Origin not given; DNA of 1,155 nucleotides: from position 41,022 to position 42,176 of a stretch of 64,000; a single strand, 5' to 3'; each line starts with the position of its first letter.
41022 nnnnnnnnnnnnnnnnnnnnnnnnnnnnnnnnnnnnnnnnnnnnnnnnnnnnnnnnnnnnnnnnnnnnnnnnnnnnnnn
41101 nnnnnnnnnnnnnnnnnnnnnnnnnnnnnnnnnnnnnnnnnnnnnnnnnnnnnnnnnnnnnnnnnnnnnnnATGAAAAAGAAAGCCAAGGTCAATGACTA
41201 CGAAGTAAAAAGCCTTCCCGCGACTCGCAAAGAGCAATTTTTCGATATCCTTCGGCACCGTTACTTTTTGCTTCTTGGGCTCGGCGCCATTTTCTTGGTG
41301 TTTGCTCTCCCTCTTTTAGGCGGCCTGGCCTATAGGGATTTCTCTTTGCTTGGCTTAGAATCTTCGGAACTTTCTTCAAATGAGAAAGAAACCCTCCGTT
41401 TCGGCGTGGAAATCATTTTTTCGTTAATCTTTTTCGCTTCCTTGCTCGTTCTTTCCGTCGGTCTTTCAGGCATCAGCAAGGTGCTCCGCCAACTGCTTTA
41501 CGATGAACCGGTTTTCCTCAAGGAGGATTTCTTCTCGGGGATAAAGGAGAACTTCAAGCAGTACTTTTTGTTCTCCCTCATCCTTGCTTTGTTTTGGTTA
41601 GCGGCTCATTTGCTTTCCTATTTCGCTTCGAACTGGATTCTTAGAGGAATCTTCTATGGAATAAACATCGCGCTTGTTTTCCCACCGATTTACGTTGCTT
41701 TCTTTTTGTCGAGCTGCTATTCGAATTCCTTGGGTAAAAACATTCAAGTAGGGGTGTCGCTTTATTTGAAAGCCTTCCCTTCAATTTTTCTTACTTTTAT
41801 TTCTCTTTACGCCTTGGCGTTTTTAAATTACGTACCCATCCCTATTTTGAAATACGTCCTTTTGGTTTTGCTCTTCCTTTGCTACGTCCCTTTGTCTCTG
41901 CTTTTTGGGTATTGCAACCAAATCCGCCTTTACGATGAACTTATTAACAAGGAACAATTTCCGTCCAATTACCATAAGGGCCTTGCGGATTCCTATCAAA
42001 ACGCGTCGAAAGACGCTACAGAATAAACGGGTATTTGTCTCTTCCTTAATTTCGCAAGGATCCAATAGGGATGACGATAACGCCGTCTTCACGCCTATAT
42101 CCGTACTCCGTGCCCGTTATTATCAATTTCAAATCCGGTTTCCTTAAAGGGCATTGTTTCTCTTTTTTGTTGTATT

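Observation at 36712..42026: Locus B: GH2 beta-mannosidase-like enzyme followed by the paralogous ABC cassette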

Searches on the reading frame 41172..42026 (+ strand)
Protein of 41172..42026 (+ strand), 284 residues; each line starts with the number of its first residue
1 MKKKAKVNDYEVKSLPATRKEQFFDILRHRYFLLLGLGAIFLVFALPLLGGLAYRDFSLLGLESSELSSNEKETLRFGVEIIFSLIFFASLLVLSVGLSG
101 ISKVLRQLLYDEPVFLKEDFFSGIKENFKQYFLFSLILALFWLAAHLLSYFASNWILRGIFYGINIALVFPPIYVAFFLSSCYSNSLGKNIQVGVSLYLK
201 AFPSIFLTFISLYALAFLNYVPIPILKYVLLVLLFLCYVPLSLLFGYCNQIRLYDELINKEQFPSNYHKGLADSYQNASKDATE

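Call 6: search_protein_families(library=pfam, proteins=[window:41172-42026:+], max_evalue=0.1)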
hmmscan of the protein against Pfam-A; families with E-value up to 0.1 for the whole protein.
window:41172-42026:+ (284 aa): 1 family
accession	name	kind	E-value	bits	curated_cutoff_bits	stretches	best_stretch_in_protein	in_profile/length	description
PF04854.19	DUF624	-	0.0063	17.1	24.2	1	81-144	6-72/77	Protein of unknown function, DUF624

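Call 11: find_encoding_contigs(protein=window:41172-42026:+, flank=10000, max_places=6)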
Protein window:41172-42026:+ (284 aa): no gene with exactly this product is on record in the collection.
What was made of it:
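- Tried and rejected: The exact-sequence look-up of the window's 6-TM protein found nothing (call 11).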

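Call 12: search_protein_families(library=ncbifam, proteins=[window:41172-42026:+], max_evalue=0.01)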
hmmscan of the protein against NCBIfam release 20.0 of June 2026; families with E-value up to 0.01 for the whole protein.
window:41172-42026:+ (284 aa): 0 families

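Call 13: find_homologous_proteins(query=window:41172-42026:+, max_evalue=0.001)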
Query window:41172-42026:+ (284 aa): 5 proteins with E <= 0.001 among 7241 candidates.
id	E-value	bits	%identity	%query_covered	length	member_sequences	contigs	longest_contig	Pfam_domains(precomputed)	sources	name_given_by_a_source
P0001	8.4e-174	595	99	100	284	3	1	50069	-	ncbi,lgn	-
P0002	2.9e-106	373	61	99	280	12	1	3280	-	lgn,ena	-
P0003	4.7e-106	373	62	99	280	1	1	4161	-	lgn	-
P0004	2.1e-96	341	57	97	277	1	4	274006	-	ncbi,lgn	-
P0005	1.9e-38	151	38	95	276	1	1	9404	-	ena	-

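Call 14: find_encoding_contigs(protein=P0001, flank=10000, max_places=4)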
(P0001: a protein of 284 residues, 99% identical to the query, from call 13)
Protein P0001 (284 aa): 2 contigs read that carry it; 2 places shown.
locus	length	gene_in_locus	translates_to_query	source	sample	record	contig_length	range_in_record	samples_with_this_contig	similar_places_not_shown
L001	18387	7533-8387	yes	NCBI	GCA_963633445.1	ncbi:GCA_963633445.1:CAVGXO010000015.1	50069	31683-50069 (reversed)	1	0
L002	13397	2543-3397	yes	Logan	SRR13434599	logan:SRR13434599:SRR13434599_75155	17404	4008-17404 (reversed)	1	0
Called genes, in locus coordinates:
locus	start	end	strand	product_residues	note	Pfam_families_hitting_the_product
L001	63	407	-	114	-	PF03008:DUF234 (faint)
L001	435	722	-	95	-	-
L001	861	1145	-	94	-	PF01637:ATPase_2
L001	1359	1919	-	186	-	PF00156:Pribosyltran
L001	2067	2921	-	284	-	PF00702:Hydrolase, PF13419:HAD_2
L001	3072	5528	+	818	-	PF02837:Glyco_hydro_2_N (faint), PF22666:Glyco_hydro_2_N2, PF00703:Glyco_hydro_2, PF02836:Glyco_hydro_2_C, PF17753:Ig_mannosidase (faint)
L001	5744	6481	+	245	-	PF02463:SMC_N (faint), PF00005:ABC_tran, PF13304:AAA_21 (weak)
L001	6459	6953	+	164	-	-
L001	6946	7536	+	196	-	-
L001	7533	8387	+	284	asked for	-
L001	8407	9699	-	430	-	PF13173:AAA_14, PF13635:DUF4143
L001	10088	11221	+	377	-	PF00478:IMPDH, PF03060:NMO (weak), PF00977:His_biosynth (faint), PF01070:FMN_dh, PF01645:Glu_synthase (weak)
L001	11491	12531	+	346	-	PF01637:ATPase_2, PF13191:AAA_16, PF13173:AAA_14 (faint), PF20720:nSTAND3 (faint)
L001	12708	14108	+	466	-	PF01554:MatE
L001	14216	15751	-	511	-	PF00117:GATase, PF07722:Peptidase_C26 (weak), PF02540:NAD_synthase (faint), PF03054:tRNA_Me_trans (weak), PF00958:GMP_synt_C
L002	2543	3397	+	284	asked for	-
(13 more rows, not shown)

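Call 15: find_encoding_contigs(protein=P0004, flank=10000, max_places=4)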
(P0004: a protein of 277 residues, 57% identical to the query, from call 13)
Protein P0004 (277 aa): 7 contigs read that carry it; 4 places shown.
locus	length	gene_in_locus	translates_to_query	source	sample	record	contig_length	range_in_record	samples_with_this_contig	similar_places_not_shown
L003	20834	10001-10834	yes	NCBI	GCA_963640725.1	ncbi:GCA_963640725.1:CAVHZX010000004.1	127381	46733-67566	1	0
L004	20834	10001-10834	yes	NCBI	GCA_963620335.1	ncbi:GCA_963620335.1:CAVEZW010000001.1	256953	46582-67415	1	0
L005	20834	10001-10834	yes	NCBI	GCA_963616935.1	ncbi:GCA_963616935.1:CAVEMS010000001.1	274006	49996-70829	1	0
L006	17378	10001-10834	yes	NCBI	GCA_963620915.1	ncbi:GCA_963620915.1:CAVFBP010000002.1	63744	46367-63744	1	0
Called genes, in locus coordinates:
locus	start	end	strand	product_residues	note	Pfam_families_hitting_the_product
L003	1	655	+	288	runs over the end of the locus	PF00795:CN_hydrolase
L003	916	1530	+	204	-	PF02659:Mntp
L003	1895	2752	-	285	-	PF00702:Hydrolase, PF13419:HAD_2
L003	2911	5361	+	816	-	PF22666:Glyco_hydro_2_N2, PF00703:Glyco_hydro_2 (weak), PF02836:Glyco_hydro_2_C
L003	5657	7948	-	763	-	-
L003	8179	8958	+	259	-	PF02463:SMC_N (faint), PF13175:AAA_15 (faint), PF00005:ABC_tran, PF20720:nSTAND3 (faint), PF13304:AAA_21 (faint)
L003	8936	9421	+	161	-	-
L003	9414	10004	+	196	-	-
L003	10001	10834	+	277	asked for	-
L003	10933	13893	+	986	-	PF16126:DUF4838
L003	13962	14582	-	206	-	PF12833:HTH_18, PF00165:HTH_AraC (weak)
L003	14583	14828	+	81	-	-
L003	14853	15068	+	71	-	-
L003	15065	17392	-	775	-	PF02368:Big_2 (faint)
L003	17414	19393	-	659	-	PF16126:DUF4838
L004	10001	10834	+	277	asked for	-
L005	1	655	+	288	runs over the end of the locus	PF00795:CN_hydrolase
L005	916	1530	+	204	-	PF02659:Mntp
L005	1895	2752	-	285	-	PF00702:Hydrolase, PF13419:HAD_2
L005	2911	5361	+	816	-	PF22666:Glyco_hydro_2_N2, PF00703:Glyco_hydro_2 (weak), PF02836:Glyco_hydro_2_C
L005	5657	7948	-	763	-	-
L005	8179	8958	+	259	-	PF02463:SMC_N (faint), PF13175:AAA_15 (faint), PF00005:ABC_tran, PF20720:nSTAND3 (faint), PF13304:AAA_21 (faint)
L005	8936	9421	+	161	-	-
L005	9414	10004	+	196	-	-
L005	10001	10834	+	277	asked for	-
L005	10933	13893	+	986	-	PF16126:DUF4838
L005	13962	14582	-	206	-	PF12833:HTH_18, PF00165:HTH_AraC (weak)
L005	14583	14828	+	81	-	-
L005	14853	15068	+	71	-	-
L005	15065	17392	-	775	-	PF02368:Big_2 (faint)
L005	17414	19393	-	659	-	PF16126:DUF4838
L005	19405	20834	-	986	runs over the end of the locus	PF19077:Big_13 (faint)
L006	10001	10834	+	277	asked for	-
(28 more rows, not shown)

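Call 22: find_homologous_proteins(query=A1, max_evalue=0.001)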
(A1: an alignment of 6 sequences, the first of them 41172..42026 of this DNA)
Query A1 (6 sequences) (284 aa, profile of the alignment): 15 proteins with E <= 0.001 among 8000 candidates.
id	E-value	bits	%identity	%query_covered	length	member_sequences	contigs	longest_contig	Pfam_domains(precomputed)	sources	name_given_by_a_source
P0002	9.7e-132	457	61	99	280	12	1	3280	-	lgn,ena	-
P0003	2.6e-131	455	62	99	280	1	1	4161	-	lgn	-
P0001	1.5e-125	436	99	100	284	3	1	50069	-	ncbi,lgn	-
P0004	4.2e-123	428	57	97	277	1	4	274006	-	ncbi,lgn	-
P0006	1.2e-92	328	29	95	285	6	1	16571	-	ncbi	-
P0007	4.9e-84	300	29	99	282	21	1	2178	-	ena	-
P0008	1.7e-59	220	31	100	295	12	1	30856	-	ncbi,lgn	-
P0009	2.0e-57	213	27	97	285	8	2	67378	-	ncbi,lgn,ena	-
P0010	1.9e-56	210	26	96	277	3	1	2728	-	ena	-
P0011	3.3e-56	209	26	95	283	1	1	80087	-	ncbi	-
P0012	1.4e-55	207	29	98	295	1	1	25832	-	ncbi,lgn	-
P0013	6.3e-55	205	27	96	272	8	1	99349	-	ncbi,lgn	-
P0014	5.0e-49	185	27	96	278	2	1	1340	-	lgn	-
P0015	1.8e-33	134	24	97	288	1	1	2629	-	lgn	-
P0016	1.4e-14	72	29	45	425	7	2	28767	-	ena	-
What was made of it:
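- Tried and rejected: The word-indexed homologue search badly underestimated the 6-TM family, finding 5 and then 15 clusters (calls 13, 22).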

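Call 29: find_encoding_contigs(protein=P0005, flank=10000, max_places=3)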
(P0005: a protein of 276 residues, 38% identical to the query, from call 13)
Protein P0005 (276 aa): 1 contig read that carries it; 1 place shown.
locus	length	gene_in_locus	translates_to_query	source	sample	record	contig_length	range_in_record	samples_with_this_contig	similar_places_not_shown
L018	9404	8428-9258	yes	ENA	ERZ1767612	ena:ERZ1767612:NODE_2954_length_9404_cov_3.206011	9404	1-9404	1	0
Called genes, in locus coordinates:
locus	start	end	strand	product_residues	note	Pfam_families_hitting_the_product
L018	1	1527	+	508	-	?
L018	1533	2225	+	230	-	PF01522:Polysacc_deac_1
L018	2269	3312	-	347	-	PF02661:Fic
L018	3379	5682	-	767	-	PF13350:Y_phosphatase3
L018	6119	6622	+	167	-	PF01965:DJ-1_PfpI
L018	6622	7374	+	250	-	PF02463:SMC_N (weak), PF00005:ABC_tran, PF13304:AAA_21 (faint)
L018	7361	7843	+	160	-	-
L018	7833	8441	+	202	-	-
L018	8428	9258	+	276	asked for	-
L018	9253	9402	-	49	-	?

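Call 30: find_encoding_contigs(protein=P0016, flank=10000, max_places=3)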
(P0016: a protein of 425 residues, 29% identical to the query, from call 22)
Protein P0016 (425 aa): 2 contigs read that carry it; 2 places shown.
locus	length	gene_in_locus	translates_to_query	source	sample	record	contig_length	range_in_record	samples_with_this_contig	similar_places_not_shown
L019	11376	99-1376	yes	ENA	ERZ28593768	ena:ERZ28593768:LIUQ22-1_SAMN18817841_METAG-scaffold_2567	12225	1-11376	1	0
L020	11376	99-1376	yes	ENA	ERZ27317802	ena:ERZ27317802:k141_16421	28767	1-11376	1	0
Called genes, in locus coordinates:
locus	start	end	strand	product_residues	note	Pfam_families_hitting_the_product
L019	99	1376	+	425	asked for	-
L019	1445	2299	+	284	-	PF01430:HSP33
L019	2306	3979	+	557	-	PF13428:TPR_14 (faint), PF13432:TPR_16 (faint), PF14559:TPR_19 (faint), PF13181:TPR_8 (faint), PF00515:TPR_1 (faint), PF07719:TPR_2 (faint), PF13424:TPR_12 (weak), PF13371:TPR_9 (weak), +1 more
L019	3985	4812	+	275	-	-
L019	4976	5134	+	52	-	-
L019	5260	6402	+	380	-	-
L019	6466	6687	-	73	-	-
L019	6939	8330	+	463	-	PF01336:tRNA_anti-codon, PF00152:tRNA-synt_2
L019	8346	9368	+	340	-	PF02504:FA_synthesis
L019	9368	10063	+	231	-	PF14622:Ribonucleas_3_3, PF00636:Ribonuclease_3, PF00035:dsrm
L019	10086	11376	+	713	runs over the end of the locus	?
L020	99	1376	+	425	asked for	-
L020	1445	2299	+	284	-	PF01430:HSP33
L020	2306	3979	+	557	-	PF13428:TPR_14 (faint), PF13432:TPR_16 (faint), PF14559:TPR_19 (faint), PF13181:TPR_8 (faint), PF00515:TPR_1 (faint), PF07719:TPR_2 (faint), PF13424:TPR_12 (weak), PF13371:TPR_9 (weak), +1 more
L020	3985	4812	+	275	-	-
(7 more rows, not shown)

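Call 31: find_encoding_contigs(protein=P0003, flank=10000, max_places=3)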
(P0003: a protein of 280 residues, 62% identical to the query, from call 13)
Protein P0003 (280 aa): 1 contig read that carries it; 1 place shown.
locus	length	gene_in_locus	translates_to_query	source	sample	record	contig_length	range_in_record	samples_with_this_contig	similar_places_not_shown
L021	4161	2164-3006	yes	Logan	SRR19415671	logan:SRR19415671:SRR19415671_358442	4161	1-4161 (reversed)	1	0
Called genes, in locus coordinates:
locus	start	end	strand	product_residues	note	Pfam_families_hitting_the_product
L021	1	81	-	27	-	?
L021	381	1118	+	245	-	PF00005:ABC_tran, PF13304:AAA_21 (faint)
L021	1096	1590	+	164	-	-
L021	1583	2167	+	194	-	-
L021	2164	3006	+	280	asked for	-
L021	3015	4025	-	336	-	PF00165:HTH_AraC (weak), PF12833:HTH_18, PF00165:HTH_AraC (weak)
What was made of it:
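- B-type cassettes often have no surface protein gene directly beside them (calls 29, 31).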

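Call 35: search_protein_families(library=pfam, proteins=[L005:5657-7948:-], max_evalue=0.001)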
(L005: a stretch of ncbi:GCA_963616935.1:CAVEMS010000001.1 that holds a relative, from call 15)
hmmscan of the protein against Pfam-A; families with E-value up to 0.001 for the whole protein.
L005:5657-7948:- (763 aa): 1 family
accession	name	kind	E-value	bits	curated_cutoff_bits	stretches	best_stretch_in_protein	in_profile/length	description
PF09479.16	Flg_new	-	0.00026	21.5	27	0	304-334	23-55/65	Listeria-Bacteroides repeat domain (List_Bact_rpt)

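Call 45: predict_structure(alignment_id=A2)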
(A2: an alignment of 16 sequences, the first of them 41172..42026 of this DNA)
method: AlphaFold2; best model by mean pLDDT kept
length: 284 residues; sequences in the alignment: 16
mean_pLDDT: 86.3   pTM: 0.83
mean pLDDT of the five models: 86.3, 85.3, 83.3, 82.8, 82.2
residues with pLDDT >= 90: 169; 70-90: 89; 50-70: 10; < 50: 16
segments of 3 or more residues with pLDDT < 50: 1-11, 280-284
pLDDT, mean of each block of 10 residues (from residue 1): 39 74 91 94 95 92 91 90 93 95 92 90 94 94 88 83 89 92 88 93 91 81 89 93 93 88 81 60 41
secondary structure, 60 per line:
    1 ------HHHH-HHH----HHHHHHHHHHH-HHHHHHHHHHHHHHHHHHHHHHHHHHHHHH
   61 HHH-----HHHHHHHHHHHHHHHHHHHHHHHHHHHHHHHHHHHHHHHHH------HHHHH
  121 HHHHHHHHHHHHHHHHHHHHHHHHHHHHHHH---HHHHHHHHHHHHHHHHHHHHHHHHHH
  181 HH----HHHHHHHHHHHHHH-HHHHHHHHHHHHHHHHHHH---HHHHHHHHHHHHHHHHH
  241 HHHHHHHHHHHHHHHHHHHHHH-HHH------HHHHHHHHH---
elements in order: H7-10 H19-29 H31-63 H69-109 H116-151 H155-182 H187-200 H202-220 H224-262 H273-281
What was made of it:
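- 41172..42026 (+): Cassette B 6-TM protein (284 aa). It consists of three units, each an amphipathic helix plus a TM hairpin. The conserved motifs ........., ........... and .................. are placed on the cytoplasmic side by inferred topology. AF2 pLDDT 86.3, pTM 0.83 (call 45).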

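Call 48: search_protein_families(library=pfam, alignment_id=A2, max_evalue=1)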
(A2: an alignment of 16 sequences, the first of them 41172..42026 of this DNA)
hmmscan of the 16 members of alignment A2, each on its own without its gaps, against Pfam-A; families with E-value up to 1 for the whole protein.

A. member 1, window:41172-42026:+ (284 aa): 1 family
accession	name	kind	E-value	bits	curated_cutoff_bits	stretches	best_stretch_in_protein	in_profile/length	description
PF04854.19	DUF624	-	0.0063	17.1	24.2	1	81-144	6-72/77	Protein of unknown function, DUF624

B. families by the number of members that match (of 16 scanned): 3 families
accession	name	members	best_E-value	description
PF04854.19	DUF624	2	0.0063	Protein of unknown function, DUF624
PF08285.16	DPM3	2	0.25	Dolichol-phosphate mannosyltransferase subunit 3 (DPM3)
PF15339.11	Afaf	1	0.098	Acrosome formation-associated factor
